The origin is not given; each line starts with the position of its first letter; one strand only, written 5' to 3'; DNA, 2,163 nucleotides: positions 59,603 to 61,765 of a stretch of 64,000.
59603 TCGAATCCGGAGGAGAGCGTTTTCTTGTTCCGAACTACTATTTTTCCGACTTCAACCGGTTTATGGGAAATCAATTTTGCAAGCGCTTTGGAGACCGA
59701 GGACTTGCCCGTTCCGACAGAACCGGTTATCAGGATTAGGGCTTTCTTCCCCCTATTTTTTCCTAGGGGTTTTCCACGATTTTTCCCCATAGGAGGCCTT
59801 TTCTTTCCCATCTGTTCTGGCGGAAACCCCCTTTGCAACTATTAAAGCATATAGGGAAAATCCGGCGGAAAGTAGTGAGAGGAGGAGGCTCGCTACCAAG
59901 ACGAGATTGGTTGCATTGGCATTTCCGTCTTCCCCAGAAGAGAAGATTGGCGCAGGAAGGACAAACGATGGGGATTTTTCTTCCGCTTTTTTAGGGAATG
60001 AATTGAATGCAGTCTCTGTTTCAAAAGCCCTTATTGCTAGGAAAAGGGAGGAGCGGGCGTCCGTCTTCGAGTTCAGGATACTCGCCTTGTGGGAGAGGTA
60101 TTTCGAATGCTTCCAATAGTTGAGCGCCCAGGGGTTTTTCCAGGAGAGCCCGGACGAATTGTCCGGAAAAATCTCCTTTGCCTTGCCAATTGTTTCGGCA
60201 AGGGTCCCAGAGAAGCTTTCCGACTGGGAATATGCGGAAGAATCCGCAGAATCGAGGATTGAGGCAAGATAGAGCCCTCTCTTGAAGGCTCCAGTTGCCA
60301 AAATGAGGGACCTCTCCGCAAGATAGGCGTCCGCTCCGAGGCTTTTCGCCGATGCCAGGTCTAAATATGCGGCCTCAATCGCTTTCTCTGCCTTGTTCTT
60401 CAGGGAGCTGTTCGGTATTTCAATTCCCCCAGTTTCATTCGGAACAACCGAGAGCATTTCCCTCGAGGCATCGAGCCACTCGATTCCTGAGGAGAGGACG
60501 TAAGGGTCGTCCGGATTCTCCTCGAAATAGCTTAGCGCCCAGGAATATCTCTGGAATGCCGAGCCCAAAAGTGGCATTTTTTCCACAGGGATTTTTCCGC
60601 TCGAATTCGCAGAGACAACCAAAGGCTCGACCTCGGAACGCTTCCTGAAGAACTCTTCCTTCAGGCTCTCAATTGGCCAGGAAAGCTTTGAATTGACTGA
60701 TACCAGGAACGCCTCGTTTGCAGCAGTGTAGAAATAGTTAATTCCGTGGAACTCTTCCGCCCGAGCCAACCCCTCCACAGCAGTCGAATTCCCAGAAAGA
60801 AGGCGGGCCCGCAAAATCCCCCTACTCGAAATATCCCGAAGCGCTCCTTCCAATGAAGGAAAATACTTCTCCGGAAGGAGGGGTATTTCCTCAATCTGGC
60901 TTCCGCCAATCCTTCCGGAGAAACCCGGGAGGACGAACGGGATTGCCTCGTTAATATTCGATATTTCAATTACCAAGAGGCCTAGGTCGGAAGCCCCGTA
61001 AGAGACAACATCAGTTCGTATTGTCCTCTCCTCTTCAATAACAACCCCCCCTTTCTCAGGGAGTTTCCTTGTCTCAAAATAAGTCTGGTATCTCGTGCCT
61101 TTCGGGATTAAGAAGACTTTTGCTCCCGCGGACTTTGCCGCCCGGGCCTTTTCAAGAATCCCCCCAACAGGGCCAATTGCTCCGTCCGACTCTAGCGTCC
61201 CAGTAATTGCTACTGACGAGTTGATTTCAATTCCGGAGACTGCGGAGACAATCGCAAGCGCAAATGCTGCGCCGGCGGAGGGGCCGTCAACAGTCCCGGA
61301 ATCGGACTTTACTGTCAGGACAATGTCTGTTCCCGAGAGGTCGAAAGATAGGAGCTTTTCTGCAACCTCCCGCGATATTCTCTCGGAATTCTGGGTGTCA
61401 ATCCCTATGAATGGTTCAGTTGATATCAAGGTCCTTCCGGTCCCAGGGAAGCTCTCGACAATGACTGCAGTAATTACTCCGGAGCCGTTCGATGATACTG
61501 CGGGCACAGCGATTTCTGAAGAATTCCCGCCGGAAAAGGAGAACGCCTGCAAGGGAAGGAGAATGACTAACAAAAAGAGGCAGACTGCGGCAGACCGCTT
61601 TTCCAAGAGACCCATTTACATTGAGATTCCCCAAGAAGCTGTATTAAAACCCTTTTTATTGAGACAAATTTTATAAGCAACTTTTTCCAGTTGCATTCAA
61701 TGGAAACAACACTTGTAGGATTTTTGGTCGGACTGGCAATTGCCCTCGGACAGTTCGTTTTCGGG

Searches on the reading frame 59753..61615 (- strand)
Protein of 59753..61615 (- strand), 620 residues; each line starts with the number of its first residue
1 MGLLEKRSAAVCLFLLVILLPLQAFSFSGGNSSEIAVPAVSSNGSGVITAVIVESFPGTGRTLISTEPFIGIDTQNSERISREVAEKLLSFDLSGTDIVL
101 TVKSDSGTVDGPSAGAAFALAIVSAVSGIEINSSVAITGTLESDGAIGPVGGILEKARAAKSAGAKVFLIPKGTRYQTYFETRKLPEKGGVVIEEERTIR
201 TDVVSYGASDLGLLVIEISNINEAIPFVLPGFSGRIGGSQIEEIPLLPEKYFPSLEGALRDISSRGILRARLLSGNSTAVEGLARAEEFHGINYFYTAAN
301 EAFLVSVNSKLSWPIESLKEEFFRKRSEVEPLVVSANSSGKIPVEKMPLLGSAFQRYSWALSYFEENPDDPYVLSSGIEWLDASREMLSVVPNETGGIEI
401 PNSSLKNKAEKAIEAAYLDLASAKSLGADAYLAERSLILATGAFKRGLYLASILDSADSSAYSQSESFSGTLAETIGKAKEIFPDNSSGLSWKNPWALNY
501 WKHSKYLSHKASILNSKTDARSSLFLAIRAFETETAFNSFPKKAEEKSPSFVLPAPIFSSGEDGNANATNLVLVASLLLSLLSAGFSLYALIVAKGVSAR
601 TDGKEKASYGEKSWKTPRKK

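Call 53: search_protein_families(library=ncbifam, proteins=[window:59753-61615:-], max_evalue=1e-10)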
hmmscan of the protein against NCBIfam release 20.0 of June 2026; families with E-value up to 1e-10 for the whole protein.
window:59753-61615:- (620 aa): 5 families
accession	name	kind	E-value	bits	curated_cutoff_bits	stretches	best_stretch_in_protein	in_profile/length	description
TIGR02902.1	spore_lonB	equivalog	2.1e-17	63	723.3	1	83-178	414-508/531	ATP-dependent protease LonB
TIGR00764.1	lon_rel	equivalog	9e-16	57.6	516.6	1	83-175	472-564/608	ATP-dependent protease LonB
TIGR02903.1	spore_lon_C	equivalog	1.4e-15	56.9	678.8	1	82-175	497-589/615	Lon family ATP-dependent protease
TIGR00763.1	lon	equivalog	3.4e-12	45.7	608.05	1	102-175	692-765/795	endopeptidase La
NF008053.0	PRK10787.1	equivalog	2.4e-11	42.4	891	1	95-174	661-740/784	endopeptidase La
